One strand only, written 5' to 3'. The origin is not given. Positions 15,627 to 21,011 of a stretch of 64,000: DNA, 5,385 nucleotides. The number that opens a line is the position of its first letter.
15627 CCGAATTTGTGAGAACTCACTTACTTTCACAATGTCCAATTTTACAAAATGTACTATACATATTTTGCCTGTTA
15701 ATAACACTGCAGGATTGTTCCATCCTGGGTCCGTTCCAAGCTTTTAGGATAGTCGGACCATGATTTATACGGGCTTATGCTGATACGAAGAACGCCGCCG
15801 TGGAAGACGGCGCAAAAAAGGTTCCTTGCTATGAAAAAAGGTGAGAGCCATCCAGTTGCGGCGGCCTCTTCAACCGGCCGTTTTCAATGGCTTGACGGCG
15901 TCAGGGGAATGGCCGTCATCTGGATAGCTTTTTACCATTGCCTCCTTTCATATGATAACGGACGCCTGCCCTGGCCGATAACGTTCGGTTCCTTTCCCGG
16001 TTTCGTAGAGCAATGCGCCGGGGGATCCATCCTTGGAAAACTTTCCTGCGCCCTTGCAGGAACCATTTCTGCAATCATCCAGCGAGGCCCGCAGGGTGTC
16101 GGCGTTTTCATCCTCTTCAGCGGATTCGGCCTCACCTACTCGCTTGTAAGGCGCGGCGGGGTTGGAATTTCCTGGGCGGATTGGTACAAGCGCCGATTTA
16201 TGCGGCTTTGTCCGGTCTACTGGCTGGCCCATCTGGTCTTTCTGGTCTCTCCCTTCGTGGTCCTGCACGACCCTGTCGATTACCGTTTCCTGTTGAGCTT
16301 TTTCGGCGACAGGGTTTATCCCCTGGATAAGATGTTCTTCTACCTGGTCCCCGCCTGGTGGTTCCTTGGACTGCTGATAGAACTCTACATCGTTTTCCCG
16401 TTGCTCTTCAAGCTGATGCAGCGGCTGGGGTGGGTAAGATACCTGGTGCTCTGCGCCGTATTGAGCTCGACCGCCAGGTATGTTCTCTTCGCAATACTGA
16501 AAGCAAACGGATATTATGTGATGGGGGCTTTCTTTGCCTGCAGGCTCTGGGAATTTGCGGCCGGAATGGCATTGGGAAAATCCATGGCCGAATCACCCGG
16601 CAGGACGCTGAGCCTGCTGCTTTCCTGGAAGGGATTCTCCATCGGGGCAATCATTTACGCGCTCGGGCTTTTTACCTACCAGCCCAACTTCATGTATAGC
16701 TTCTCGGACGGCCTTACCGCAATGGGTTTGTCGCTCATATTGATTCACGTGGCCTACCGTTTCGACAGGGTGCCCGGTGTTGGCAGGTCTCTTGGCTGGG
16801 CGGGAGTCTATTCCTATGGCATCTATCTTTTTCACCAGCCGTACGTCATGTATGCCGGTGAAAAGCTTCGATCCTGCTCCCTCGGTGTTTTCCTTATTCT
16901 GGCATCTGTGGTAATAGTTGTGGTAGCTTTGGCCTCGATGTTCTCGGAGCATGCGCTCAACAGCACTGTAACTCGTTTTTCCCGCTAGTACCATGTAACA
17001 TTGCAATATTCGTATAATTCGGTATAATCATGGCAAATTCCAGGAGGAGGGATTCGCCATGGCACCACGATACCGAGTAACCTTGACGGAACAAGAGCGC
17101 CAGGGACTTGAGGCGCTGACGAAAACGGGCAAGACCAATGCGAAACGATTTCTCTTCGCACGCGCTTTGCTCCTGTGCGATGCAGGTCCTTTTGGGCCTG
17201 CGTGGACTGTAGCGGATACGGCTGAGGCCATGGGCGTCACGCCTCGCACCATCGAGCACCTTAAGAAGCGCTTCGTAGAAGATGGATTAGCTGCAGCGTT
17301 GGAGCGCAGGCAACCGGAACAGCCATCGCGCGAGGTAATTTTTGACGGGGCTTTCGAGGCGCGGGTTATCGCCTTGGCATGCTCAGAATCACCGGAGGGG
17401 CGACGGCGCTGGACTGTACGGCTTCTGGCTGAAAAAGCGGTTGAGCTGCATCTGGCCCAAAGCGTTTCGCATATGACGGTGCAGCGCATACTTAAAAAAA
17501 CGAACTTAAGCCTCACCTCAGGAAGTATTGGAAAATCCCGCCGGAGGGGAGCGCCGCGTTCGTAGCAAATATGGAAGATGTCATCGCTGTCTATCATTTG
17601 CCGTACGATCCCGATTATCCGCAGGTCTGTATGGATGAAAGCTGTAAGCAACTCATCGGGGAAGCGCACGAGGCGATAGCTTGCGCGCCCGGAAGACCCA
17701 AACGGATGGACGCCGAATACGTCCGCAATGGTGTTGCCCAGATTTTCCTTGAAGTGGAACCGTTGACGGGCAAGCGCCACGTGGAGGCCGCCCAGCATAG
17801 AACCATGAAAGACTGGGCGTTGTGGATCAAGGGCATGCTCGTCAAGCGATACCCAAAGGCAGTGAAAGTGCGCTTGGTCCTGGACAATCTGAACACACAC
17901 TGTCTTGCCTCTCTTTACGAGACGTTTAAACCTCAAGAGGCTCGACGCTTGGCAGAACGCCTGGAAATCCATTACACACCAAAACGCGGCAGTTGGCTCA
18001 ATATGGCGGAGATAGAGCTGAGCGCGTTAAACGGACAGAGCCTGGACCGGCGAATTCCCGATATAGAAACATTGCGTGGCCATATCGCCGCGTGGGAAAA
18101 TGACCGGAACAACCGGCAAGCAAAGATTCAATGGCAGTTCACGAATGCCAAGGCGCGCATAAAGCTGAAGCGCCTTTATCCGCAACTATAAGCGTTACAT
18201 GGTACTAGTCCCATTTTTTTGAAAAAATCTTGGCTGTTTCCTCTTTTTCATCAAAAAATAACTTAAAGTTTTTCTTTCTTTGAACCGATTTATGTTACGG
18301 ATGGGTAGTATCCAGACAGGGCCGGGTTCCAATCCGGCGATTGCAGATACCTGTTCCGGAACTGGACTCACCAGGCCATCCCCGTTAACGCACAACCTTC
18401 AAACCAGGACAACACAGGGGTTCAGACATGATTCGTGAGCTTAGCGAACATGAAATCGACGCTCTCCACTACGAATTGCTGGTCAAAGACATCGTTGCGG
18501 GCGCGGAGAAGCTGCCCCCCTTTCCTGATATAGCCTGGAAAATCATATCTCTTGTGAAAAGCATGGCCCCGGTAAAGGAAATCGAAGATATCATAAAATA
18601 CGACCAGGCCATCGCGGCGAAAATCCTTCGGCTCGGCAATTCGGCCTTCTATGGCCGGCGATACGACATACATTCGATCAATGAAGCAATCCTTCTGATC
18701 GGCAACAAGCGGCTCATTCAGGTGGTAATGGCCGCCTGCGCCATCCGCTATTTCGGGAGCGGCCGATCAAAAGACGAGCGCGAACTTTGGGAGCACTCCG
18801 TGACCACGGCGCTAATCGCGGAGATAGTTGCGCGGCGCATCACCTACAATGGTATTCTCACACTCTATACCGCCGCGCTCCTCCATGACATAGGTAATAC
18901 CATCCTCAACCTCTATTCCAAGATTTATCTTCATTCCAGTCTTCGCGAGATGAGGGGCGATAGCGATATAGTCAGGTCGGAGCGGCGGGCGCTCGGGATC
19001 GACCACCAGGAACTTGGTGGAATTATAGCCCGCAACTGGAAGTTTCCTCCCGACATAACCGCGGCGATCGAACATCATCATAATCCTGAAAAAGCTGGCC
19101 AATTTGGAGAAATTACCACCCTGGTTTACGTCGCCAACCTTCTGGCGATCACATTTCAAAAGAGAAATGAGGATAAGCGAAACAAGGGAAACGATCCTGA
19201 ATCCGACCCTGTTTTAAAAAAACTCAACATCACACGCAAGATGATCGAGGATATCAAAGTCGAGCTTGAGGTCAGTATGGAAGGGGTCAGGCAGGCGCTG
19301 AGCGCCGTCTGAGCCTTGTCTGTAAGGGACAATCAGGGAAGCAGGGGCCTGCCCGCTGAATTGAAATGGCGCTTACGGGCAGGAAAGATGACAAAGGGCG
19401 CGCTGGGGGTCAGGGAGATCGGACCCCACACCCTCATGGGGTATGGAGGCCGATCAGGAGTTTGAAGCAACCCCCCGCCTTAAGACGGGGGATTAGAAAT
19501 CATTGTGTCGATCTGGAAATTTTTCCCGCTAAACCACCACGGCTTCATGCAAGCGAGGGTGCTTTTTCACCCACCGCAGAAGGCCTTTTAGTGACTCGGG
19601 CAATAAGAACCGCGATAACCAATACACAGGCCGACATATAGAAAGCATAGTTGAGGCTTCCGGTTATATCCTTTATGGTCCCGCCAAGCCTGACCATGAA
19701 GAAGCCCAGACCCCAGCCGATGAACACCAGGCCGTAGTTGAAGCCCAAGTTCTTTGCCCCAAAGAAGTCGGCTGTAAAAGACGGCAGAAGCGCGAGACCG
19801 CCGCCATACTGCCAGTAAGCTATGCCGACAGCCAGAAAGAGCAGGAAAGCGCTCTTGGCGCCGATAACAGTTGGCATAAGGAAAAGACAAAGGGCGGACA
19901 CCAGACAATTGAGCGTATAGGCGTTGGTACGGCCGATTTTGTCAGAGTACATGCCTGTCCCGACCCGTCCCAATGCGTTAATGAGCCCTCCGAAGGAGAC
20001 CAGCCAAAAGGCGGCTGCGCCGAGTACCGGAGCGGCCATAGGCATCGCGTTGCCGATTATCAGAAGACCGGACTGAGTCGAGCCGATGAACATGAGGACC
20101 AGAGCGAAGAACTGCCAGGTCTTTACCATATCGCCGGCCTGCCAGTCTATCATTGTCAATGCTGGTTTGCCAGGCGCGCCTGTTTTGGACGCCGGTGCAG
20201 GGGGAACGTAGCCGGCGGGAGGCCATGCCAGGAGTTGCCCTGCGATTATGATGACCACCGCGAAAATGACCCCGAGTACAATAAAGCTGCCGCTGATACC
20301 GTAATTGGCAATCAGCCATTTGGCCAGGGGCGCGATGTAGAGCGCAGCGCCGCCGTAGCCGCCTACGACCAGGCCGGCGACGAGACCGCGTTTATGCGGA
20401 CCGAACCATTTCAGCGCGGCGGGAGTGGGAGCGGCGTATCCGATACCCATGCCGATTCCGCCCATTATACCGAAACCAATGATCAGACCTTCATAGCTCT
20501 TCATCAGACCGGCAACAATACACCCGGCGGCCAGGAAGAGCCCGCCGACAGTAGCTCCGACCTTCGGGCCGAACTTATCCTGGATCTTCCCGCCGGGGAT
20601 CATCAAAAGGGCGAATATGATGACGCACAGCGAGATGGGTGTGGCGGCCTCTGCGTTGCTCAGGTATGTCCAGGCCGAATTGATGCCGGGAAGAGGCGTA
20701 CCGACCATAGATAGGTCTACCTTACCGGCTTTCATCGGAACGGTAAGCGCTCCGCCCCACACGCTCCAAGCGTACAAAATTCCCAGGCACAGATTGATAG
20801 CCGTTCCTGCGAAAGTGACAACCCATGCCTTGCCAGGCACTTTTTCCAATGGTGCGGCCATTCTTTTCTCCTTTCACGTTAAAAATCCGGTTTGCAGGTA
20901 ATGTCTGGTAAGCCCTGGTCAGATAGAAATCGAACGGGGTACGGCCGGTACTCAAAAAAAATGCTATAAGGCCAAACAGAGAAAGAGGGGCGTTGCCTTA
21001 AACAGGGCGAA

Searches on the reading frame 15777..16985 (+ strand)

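Call 58: search_protein_families(library=pfam, proteins=[window:15777-16985:+], max_evalue=0.00001)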
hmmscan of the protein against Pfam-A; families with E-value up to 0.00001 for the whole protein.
window:15777-16985:+ (403 aa): 1 family
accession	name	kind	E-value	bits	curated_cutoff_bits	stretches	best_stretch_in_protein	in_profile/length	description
PF01757.29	Acyl_transf_3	-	4.7e-31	108.5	31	1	37-385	2-324/326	Acyltransferase domain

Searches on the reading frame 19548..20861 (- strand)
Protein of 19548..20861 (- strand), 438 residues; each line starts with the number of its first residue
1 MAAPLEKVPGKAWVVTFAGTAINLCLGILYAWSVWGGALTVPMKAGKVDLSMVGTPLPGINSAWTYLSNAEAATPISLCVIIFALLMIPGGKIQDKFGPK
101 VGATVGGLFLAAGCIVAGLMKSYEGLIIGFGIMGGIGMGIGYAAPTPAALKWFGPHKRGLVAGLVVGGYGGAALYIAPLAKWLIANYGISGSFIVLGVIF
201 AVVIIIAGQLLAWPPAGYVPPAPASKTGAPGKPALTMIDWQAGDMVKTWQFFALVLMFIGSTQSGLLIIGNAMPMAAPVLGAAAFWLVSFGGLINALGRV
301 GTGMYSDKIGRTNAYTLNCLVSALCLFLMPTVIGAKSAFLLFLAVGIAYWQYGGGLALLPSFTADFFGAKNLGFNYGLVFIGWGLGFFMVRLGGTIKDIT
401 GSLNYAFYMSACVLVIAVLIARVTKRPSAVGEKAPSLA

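Call 58: search_protein_families(library=pfam, proteins=[window:19548-20861:-], max_evalue=0.00001)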
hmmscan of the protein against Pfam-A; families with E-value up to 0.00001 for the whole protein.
window:19548-20861:- (438 aa): 1 family
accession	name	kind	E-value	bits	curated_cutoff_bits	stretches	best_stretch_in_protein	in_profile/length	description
PF07690.21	MFS_1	-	6.6e-26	91.5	33.4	1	52-388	14-344/347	Major Facilitator Superfamily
